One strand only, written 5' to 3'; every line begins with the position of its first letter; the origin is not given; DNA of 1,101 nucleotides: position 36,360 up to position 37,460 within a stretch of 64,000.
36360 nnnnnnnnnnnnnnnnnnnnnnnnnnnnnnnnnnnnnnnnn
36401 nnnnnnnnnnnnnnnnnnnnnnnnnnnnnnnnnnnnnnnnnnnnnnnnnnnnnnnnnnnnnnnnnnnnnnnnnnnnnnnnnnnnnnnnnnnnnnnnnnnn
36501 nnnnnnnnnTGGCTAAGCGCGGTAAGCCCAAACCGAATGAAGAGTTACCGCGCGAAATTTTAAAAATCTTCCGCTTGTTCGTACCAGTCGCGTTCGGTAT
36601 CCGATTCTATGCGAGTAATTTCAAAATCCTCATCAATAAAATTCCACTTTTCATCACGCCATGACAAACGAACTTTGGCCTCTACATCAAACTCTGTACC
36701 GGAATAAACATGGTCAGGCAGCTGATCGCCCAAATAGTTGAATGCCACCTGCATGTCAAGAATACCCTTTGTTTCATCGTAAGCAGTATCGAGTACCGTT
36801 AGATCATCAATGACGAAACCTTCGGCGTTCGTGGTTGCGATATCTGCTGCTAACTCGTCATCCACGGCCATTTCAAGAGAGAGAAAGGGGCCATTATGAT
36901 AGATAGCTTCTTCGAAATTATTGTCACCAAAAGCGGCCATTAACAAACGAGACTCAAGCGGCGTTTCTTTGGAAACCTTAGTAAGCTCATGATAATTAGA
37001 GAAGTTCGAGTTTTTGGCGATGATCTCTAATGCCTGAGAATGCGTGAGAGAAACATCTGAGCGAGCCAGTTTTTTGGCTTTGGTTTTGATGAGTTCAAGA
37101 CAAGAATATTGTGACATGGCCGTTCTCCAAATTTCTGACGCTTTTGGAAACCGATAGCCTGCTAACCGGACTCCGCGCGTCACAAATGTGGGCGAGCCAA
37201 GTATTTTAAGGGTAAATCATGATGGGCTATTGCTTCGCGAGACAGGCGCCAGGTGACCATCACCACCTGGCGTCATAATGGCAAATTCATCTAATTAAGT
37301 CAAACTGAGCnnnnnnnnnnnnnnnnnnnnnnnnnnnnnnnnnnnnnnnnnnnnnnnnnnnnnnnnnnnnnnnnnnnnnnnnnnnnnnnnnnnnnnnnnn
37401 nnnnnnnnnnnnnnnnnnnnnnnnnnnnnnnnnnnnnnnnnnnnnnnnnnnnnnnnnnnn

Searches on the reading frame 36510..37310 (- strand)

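Call 91: search_protein_families(library=pfam, proteins=[L056:7532-8704:-, L056:6538-7182:+], max_evalue=0.001)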
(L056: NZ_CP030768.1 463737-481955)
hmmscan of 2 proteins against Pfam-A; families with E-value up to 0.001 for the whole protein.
L056:7532-8704:- (390 aa): 0 families

L056:6538-7182:+ (214 aa): 0 families

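Call 94: search_protein_families(library=padloc, proteins=[L056:7532-8704:-, L056:9156-9695:+], max_evalue=0.001)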
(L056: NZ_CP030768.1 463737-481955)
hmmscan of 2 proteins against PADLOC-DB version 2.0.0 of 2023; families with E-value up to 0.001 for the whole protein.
L056:7532-8704:- (390 aa): 2 families
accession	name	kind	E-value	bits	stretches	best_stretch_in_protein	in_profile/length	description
PDLC04110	PD-T7-5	-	2.4e-137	455.7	1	1-371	1-342/346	-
PDLC04073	PD-T7-1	-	1.5e-40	137.3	2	1-241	108-347/452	-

L056:9156-9695:+ (179 aa): 0 families
